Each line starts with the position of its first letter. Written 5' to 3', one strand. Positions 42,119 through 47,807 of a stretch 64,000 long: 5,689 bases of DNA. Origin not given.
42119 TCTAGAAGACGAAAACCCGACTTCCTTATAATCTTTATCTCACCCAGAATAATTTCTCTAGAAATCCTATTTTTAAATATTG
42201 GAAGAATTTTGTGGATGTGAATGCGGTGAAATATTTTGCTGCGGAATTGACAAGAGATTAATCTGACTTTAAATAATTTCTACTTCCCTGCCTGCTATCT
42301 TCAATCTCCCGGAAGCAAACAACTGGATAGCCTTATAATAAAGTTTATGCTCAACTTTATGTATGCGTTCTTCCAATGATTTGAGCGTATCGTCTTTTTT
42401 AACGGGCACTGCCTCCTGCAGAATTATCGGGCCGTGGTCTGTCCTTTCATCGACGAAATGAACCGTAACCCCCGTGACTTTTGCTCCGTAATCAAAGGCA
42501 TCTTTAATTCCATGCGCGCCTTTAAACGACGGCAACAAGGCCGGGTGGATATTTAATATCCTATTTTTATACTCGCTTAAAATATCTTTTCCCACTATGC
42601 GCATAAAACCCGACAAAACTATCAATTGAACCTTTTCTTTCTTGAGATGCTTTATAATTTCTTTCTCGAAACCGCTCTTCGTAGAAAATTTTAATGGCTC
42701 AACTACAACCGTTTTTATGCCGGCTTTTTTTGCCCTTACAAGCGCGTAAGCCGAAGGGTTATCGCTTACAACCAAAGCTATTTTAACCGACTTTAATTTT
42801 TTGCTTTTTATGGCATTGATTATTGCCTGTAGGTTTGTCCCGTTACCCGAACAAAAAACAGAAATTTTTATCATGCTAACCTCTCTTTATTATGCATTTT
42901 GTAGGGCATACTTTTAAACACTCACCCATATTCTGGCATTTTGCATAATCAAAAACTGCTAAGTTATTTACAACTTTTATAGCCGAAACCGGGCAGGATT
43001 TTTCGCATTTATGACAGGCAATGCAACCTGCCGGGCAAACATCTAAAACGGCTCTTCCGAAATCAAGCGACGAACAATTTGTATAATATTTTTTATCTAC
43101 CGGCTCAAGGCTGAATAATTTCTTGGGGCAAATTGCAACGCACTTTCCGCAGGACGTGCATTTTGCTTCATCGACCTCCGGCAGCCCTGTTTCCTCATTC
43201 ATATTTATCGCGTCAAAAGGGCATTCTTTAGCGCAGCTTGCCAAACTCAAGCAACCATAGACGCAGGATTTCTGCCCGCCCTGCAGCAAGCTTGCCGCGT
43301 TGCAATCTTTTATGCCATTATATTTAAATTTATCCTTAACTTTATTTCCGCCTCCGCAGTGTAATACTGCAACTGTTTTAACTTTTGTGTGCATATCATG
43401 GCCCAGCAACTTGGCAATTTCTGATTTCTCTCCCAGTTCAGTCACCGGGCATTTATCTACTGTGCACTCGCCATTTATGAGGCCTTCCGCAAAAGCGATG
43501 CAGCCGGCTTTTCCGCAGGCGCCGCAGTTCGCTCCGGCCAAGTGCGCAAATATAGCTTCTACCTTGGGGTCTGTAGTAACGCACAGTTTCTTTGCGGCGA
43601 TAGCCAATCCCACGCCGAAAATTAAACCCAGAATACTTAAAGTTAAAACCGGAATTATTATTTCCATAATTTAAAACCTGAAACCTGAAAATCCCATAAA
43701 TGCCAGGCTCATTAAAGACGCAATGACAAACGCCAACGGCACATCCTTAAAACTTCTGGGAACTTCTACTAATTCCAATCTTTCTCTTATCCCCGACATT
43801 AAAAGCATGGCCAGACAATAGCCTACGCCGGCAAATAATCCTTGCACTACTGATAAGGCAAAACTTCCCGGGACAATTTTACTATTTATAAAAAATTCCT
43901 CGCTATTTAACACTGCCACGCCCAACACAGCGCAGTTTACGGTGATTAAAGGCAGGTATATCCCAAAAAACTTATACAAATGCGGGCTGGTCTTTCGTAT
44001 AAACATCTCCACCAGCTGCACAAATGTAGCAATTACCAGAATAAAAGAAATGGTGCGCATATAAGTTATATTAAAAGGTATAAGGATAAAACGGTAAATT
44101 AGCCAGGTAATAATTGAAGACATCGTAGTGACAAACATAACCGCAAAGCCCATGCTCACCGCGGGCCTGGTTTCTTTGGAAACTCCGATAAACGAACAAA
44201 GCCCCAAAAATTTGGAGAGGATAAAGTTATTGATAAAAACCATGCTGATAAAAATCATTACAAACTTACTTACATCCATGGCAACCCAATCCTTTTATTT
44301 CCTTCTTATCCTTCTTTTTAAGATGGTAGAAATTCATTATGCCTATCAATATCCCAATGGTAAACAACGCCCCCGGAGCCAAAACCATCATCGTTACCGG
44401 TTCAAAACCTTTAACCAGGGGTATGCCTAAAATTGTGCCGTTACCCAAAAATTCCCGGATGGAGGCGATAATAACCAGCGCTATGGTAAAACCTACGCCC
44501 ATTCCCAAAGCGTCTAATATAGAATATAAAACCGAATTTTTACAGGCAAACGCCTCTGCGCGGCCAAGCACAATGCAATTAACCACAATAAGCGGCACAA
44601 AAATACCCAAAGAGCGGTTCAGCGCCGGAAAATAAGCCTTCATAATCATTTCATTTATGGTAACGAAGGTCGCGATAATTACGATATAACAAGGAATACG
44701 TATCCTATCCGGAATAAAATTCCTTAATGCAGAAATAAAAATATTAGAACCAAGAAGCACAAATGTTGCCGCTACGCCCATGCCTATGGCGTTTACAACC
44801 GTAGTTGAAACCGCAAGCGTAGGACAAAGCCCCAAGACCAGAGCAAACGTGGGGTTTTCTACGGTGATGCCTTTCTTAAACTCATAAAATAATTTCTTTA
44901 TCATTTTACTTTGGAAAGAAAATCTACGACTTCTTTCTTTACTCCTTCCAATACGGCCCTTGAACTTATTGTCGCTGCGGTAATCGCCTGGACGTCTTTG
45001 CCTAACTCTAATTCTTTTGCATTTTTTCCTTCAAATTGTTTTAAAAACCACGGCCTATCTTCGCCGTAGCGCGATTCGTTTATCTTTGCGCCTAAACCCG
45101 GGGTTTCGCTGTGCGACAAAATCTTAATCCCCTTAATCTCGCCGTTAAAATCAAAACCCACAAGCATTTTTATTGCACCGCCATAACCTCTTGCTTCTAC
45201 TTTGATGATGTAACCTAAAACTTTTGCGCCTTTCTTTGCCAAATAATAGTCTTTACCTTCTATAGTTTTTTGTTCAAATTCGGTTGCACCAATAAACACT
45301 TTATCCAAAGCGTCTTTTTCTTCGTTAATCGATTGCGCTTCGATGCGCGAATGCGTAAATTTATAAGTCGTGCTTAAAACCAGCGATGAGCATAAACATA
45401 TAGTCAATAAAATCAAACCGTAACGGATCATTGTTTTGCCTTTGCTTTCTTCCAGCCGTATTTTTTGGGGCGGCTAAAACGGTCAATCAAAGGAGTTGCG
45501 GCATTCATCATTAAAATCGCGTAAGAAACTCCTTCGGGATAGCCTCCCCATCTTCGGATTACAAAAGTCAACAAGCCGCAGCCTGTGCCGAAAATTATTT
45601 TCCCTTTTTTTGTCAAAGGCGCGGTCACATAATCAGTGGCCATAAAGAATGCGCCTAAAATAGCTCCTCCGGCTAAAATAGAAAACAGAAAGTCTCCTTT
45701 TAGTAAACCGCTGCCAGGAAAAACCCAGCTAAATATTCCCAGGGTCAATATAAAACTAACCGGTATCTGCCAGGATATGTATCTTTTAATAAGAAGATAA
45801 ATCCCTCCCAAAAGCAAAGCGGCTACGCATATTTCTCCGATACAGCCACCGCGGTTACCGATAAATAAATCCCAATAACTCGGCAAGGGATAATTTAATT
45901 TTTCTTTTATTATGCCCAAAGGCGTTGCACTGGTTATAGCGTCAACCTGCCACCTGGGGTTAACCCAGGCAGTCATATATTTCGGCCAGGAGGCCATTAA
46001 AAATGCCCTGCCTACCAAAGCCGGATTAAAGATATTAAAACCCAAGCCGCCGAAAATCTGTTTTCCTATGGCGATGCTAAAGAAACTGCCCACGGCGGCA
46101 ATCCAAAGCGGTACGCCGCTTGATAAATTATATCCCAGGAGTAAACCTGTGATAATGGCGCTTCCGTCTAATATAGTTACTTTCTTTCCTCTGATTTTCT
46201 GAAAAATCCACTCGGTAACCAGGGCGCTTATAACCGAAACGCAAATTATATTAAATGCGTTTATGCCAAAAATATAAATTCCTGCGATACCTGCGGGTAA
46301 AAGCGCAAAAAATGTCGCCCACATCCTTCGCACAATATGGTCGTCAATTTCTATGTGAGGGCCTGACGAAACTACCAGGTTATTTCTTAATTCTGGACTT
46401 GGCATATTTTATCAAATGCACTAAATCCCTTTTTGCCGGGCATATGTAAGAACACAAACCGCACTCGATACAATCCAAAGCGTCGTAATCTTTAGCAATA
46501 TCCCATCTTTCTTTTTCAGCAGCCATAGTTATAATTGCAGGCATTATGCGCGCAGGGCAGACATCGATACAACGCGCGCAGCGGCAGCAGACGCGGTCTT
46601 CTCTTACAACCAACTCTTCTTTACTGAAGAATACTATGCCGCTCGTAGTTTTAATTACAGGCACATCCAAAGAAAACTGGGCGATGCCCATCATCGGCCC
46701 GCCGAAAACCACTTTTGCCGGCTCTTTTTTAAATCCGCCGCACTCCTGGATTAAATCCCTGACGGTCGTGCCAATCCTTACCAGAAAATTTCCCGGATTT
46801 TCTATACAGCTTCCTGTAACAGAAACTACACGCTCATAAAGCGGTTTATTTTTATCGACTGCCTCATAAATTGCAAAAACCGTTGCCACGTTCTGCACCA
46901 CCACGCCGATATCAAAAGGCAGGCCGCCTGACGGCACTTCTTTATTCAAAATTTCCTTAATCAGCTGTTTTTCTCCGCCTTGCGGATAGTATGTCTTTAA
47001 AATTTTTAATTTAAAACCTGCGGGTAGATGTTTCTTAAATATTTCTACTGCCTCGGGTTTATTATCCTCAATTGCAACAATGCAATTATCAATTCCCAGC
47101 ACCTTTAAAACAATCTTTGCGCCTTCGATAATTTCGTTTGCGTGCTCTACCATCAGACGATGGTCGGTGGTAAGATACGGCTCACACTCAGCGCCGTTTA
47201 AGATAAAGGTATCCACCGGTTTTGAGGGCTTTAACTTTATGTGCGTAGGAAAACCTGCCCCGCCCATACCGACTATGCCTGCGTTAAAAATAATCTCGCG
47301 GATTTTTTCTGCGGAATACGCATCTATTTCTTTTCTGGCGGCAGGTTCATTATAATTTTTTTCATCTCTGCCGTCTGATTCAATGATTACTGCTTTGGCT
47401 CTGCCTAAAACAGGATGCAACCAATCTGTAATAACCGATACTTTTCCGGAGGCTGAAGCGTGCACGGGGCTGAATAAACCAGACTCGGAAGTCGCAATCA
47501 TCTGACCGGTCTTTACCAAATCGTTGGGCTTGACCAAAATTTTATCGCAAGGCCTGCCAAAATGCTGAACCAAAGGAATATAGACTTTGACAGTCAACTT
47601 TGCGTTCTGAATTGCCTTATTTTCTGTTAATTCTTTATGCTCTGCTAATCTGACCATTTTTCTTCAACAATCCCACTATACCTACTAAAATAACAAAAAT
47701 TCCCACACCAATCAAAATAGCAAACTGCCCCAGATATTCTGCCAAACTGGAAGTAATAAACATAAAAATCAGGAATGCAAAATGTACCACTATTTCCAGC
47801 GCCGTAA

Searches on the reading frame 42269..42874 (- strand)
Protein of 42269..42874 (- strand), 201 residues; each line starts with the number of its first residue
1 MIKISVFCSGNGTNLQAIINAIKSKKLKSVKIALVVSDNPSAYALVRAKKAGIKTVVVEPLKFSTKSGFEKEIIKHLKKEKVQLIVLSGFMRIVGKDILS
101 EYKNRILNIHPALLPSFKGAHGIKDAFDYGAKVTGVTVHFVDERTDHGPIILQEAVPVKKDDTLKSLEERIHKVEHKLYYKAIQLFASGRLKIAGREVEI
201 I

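Call 59: search_protein_families(library=pfam, proteins=[window:42269-42874:-], max_evalue=0.00001)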
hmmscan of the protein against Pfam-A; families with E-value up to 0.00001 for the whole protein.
window:42269-42874:- (201 aa): 1 family
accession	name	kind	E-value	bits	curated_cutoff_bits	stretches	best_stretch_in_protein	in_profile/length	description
PF00551.24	Formyl_trans_N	-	6.5e-58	195.9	26.1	1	3-183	2-181/181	Formyl transferase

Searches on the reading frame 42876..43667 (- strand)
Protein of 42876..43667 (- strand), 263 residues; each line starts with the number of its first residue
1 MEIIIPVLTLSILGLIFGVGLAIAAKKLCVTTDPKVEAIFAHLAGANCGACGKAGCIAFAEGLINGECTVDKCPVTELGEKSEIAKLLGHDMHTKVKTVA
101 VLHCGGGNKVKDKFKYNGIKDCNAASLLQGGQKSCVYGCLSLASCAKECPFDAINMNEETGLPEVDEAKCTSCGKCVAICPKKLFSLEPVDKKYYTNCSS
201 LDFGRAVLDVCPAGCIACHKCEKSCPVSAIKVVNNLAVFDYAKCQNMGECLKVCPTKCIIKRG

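Call 59: search_protein_families(library=pfam, proteins=[window:42876-43667:-], max_evalue=0.00001)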
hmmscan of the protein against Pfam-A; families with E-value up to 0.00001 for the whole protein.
window:42876-43667:- (263 aa): 8 families
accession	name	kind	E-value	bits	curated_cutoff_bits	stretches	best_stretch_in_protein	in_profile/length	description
PF12838.12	Fer4_7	-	6.4e-16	59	27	3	169-229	1-52/52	4Fe-4S dicluster domain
PF04060.18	FeS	-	3.6e-10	39.8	23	1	43-75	1-33/33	Putative Fe-S cluster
PF00037.32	Fer4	-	6e-10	39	21.1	0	163-182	1-20/24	4Fe-4S binding domain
PF13237.11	Fer4_10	-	9.7e-10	38.7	25.5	1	138-181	11-53/53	4Fe-4S dicluster domain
PF14697.11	Fer4_21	-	6.8e-08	33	35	1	139-181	8-52/59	4Fe-4S dicluster domain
PF12837.12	Fer4_6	-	9e-08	32.2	25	1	163-181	2-20/24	4Fe-4S binding domain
PF13187.11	Fer4_9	-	1.9e-07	31.4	27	1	139-183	5-50/52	4Fe-4S dicluster domain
PF25160.1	LdpA_Fe-S-bd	-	7.5e-07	29.3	27.6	0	145-184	9-42/49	LdpA Fe-S cluster-binding domain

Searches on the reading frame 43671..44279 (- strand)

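Call 59: search_protein_families(library=pfam, proteins=[window:43671-44279:-], max_evalue=0.00001)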
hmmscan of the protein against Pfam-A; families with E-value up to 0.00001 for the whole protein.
window:43671-44279:- (202 aa): 1 family
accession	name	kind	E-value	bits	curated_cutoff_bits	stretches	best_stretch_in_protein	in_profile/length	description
PF02508.19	Rnf-Nqr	-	8.7e-56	189.1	23.8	1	7-200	2-173/174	Rnf-Nqr subunit, membrane protein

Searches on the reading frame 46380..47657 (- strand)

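Call 60: search_protein_families(library=pfam, proteins=[window:46380-47657:-], max_evalue=0.00001)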
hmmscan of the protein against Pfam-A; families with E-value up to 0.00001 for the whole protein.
window:46380-47657:- (425 aa): 5 families
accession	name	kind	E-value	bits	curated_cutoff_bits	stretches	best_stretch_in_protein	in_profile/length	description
PF01512.22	Complex1_51K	-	3.5e-50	170.2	31.2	1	124-265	2-150/150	Nuo51 FMN-binding domain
PF13375.12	RnfC_N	-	2.3e-24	85.8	25.6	1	2-96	7-100/101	RnfC Barrel sandwich hybrid domain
PF10531.15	SLBB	-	2.7e-15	56.4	27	1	277-326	1-55/55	SLBB domain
PF13237.11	Fer4_10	-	3.3e-07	30.6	25.5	1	350-407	2-53/53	4Fe-4S dicluster domain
PF14697.11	Fer4_21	-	3.6e-06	27.4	35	0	354-408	5-53/59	4Fe-4S dicluster domain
